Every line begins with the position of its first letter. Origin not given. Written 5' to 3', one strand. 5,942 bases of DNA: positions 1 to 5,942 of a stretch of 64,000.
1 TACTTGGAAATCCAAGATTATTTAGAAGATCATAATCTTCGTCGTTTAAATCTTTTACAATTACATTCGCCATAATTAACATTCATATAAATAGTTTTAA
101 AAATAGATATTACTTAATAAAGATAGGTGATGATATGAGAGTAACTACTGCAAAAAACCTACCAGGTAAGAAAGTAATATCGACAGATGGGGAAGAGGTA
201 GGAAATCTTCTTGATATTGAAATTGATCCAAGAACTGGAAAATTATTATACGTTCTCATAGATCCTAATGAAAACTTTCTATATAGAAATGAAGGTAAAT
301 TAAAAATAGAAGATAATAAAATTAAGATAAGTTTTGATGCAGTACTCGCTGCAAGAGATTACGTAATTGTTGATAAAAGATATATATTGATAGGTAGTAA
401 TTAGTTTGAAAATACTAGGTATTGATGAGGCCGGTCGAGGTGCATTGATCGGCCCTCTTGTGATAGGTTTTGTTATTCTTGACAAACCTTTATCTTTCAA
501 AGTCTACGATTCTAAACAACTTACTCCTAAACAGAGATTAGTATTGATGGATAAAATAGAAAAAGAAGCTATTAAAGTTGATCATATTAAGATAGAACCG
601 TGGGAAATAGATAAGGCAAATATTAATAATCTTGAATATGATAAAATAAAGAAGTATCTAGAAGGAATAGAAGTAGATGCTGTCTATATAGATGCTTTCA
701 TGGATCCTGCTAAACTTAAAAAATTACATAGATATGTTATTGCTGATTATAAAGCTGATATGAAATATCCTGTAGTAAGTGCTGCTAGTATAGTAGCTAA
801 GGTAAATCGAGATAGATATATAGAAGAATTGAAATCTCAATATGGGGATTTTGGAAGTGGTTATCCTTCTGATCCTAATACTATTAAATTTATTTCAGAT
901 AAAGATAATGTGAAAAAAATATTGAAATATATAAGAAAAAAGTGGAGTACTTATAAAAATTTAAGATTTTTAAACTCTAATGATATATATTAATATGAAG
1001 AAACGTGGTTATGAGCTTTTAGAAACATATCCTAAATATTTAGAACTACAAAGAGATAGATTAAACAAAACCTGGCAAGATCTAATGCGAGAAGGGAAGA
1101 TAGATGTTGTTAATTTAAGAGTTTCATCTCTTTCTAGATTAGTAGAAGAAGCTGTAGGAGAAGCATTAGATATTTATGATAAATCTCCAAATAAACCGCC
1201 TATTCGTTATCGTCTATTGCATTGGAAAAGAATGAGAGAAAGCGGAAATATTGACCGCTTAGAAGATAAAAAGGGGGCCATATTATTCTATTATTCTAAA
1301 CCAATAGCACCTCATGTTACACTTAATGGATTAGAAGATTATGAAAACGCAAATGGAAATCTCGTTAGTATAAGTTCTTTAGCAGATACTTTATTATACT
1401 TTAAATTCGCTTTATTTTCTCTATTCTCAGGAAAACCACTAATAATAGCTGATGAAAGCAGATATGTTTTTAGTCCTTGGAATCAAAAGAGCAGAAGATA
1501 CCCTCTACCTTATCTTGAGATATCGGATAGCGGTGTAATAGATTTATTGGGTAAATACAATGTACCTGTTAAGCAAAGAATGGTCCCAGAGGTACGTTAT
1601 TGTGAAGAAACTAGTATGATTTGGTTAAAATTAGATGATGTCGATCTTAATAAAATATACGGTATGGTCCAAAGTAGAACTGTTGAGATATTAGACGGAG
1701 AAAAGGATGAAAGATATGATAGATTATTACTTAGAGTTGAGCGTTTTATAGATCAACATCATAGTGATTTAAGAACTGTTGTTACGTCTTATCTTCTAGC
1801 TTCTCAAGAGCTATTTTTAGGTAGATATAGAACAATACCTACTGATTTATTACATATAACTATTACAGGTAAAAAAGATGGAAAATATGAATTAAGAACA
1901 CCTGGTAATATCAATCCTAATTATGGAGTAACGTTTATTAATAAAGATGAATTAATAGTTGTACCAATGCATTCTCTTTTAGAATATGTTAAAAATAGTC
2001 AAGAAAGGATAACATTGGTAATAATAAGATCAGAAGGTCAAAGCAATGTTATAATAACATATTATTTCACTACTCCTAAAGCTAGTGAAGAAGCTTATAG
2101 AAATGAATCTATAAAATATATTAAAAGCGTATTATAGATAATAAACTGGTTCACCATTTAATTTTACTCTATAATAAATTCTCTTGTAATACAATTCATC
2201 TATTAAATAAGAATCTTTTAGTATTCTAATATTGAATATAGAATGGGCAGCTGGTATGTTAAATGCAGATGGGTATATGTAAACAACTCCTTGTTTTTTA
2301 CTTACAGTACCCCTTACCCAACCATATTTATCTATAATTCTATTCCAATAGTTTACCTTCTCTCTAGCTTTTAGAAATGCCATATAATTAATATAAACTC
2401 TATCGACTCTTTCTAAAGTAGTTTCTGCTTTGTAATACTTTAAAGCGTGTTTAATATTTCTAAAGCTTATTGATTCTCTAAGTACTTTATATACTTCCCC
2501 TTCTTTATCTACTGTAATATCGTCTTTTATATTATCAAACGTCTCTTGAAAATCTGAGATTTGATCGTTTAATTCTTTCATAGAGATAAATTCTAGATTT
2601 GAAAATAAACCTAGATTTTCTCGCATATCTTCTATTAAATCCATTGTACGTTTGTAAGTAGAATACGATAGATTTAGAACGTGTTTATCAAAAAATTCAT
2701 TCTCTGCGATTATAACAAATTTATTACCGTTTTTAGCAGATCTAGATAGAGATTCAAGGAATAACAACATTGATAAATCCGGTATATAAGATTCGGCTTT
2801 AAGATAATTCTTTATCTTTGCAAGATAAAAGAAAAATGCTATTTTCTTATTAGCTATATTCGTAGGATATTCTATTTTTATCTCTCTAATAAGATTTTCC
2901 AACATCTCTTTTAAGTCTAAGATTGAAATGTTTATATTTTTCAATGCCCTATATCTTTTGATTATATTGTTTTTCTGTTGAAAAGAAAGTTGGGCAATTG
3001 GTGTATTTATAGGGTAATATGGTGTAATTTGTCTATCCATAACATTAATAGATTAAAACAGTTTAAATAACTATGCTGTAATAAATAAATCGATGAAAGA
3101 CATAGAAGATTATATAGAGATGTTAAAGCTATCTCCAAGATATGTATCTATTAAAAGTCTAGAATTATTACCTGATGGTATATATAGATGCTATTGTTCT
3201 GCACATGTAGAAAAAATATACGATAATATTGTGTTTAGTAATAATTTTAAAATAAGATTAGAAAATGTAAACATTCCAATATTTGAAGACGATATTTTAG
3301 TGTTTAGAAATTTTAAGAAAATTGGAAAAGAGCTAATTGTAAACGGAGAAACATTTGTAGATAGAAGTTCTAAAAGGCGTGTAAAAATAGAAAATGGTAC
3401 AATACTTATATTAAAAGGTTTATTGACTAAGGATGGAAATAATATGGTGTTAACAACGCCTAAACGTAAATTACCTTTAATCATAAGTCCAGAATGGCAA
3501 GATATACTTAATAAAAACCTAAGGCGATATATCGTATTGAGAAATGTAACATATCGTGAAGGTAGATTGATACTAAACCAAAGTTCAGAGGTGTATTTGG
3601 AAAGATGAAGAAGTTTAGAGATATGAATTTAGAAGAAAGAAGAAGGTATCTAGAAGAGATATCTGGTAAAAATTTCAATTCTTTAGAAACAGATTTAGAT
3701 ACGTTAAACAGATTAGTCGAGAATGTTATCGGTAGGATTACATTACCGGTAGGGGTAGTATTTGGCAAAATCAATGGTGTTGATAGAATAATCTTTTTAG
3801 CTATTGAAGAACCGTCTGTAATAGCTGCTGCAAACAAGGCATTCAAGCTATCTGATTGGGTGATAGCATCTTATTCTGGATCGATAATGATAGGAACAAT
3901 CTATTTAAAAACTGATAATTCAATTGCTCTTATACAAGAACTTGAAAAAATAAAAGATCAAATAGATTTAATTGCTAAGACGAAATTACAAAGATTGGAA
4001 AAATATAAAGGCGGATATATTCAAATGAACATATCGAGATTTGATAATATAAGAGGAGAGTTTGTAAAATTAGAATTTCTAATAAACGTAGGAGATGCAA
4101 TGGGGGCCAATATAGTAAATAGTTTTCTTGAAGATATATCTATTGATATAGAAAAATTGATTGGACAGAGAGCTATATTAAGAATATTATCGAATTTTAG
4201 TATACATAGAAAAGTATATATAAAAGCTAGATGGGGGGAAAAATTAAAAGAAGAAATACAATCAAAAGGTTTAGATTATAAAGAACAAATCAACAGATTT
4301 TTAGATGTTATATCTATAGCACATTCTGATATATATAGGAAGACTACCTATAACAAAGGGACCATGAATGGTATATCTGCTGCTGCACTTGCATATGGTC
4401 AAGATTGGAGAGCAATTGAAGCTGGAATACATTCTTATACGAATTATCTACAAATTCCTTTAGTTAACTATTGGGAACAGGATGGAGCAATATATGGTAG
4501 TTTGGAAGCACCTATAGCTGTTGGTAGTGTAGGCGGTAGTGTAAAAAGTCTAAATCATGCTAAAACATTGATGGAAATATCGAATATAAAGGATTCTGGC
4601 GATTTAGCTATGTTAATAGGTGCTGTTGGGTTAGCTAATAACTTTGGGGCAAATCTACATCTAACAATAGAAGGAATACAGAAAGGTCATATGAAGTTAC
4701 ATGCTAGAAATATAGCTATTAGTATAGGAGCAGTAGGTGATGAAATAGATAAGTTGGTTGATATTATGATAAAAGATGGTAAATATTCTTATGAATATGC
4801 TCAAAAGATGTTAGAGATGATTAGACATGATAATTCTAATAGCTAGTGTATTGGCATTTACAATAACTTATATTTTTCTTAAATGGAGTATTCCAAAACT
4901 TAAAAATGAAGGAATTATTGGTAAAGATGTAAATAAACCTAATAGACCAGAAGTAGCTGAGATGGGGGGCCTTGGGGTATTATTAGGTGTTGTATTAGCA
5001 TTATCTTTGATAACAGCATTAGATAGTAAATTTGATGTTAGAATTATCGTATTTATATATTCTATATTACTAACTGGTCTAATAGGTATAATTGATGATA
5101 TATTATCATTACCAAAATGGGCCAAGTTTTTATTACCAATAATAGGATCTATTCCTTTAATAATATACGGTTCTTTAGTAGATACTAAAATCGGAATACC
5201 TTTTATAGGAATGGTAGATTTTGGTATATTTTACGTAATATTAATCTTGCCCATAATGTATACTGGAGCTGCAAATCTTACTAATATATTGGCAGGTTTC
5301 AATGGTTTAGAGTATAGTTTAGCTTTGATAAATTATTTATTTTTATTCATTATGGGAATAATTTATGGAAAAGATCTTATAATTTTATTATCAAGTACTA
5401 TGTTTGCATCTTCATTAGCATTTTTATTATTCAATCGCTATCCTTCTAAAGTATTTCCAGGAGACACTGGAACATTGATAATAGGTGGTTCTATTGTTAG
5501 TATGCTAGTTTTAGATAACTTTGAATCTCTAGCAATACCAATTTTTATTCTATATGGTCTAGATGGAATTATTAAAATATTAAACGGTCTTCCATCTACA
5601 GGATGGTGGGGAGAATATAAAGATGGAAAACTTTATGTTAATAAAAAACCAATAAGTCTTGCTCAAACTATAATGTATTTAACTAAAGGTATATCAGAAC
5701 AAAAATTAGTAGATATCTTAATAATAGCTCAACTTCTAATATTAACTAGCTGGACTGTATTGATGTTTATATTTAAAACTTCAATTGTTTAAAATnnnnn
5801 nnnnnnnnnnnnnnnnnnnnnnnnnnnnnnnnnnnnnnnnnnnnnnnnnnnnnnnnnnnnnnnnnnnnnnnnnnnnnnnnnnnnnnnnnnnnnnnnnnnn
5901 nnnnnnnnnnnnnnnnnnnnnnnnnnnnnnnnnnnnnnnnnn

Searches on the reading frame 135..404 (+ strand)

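Call 21: search_protein_families(library=pfam, proteins=[window:135-404:+])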
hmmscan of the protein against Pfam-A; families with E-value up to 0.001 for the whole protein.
window:135-404:+ (89 aa): 1 family
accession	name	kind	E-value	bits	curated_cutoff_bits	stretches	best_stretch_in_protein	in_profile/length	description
PF05239.21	PRC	-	1e-10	41.9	21.2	1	6-81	6-73/78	PRC-barrel domain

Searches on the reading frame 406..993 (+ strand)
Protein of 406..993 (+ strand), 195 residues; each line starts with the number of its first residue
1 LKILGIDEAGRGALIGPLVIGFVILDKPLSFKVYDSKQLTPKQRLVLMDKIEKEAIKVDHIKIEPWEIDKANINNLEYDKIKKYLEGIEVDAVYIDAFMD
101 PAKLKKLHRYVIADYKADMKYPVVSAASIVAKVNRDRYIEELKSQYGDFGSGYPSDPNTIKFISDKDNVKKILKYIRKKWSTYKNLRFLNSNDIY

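Call 21: search_protein_families(library=pfam, proteins=[window:406-993:+])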
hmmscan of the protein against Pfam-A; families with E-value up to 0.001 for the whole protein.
window:406-993:+ (195 aa): 1 family
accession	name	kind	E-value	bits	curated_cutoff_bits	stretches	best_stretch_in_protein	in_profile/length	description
PF01351.25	RNase_HII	-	7.1e-37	127.7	25.8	1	4-182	1-198/199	Ribonuclease HII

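Call 32: find_encoding_contigs(protein=window:406-993:+, flank=10000, max_places=4)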
Protein window:406-993:+ (195 aa): 1 contig read that carries it; 1 place shown.
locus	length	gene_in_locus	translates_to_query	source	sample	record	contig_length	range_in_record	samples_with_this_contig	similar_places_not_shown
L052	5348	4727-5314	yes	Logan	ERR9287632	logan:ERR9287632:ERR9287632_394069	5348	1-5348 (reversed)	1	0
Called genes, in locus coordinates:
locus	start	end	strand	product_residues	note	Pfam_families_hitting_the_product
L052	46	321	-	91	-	PF01918:Alba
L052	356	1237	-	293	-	PF23023:Anti-Pycsar_Apyc1, PF00753:Lactamase_B, PF13691:Lactamase_B_4 (faint), PF12706:Lactamase_B_2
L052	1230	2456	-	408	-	PF01751:Toprim (weak), PF13662:Toprim_4, PF13155:Toprim_2 (weak)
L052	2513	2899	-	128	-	PF00571:CBS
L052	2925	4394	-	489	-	PF03483:B3_4, PF03484:B5, PF17759:tRNA_synthFbeta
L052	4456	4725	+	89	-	PF05239:PRC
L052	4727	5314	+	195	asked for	PF01351:RNase_HII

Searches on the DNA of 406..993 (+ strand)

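Call 50: search_rna_families(sources=[L052, L053, L054, L055, L056, L062, L065, L066], threshold=gathering)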
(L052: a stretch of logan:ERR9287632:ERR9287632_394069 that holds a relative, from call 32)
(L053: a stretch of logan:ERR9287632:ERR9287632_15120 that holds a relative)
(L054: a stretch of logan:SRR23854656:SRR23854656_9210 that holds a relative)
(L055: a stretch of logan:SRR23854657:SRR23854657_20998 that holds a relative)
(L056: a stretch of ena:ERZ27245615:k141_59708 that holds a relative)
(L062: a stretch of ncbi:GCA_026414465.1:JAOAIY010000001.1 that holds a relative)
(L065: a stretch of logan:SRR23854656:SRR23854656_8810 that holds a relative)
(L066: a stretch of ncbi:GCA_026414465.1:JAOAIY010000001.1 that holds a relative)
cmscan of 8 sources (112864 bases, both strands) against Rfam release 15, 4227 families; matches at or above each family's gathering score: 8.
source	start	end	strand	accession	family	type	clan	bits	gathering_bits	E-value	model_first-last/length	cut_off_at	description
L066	15518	17004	+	RF01959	SSU_rRNA_archaea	Gene; rRNA;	CL00111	1437.2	50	0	1-1478/1478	no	Archaeal small subunit ribosomal RNA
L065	12523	12596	+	RF00005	tRNA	Gene; tRNA;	CL00001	74.7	29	2.8e-14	1-71/71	no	tRNA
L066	14188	14261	+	RF00005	tRNA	Gene; tRNA;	CL00001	74.7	29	2.8e-14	1-71/71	no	tRNA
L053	5863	5947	+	RF00005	tRNA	Gene; tRNA;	CL00001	60.3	29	2.7e-10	1-71/71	no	tRNA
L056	5608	5692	-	RF00005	tRNA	Gene; tRNA;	CL00001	60.3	29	2.6e-10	1-71/71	no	tRNA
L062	7554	7638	-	RF00005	tRNA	Gene; tRNA;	CL00001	60.3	29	2.6e-10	1-71/71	no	tRNA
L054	9836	9934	-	RF00005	tRNA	Gene; tRNA;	CL00001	45.9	29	2.4e-06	1-71/71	no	tRNA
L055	9817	9917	-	RF00005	tRNA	Gene; tRNA;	CL00001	45.7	29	2.7e-06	1-71/71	no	tRNA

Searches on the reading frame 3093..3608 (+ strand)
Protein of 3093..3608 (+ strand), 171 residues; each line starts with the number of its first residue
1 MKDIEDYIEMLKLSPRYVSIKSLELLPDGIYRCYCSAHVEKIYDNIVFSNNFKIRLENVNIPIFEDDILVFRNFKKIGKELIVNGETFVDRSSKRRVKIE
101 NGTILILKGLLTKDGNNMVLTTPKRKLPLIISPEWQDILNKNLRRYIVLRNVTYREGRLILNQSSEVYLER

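Call 21: search_protein_families(library=pfam, proteins=[window:3093-3608:+])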
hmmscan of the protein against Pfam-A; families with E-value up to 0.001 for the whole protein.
window:3093-3608:+ (171 aa): 0 families

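Call 59: search_protein_families(library=pfam, max_evalue=1, proteins=[window:3093-3608:+])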
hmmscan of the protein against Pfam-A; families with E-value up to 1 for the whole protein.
window:3093-3608:+ (171 aa): 2 families
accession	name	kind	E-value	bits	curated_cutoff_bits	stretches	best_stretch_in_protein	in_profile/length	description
PF01755.23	Glyco_transf_25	-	0.012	16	24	1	58-85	86-115/199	Glycosyltransferase family 25 (LPS biosynthesis protein)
PF07550.17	Shr-like_HID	-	0.13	13.2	22.3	1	73-118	23-64/82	Heme-binding protein Shr-like, Hb-interacting domain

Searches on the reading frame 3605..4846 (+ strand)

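Call 21: search_protein_families(library=pfam, proteins=[window:3605-4846:+])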
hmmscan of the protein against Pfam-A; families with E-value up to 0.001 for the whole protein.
window:3605-4846:+ (413 aa): 1 family
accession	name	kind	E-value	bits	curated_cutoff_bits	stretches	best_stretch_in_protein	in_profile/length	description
PF00368.23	HMG-CoA_red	-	6.9e-72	242.9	27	1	9-367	2-368/368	Hydroxymethylglutaryl-coenzyme A reductase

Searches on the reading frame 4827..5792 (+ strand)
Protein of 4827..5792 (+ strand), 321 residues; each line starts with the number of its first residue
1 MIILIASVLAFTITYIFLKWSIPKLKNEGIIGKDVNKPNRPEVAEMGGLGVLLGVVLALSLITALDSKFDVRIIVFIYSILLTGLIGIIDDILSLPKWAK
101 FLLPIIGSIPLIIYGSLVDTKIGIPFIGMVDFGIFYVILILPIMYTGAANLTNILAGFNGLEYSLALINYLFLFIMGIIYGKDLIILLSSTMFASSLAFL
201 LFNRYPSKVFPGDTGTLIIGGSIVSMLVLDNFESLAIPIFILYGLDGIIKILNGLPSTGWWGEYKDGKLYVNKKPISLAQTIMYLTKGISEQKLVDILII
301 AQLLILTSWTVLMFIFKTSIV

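Call 21: search_protein_families(library=pfam, proteins=[window:4827-5792:+])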
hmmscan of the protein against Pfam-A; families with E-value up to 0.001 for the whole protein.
window:4827-5792:+ (321 aa): 1 family
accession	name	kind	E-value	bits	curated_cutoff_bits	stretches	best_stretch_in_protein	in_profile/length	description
PF00953.26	Glycos_transf_4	-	1.6e-31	109.9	27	1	74-228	2-157/160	Glycosyl transferase family 4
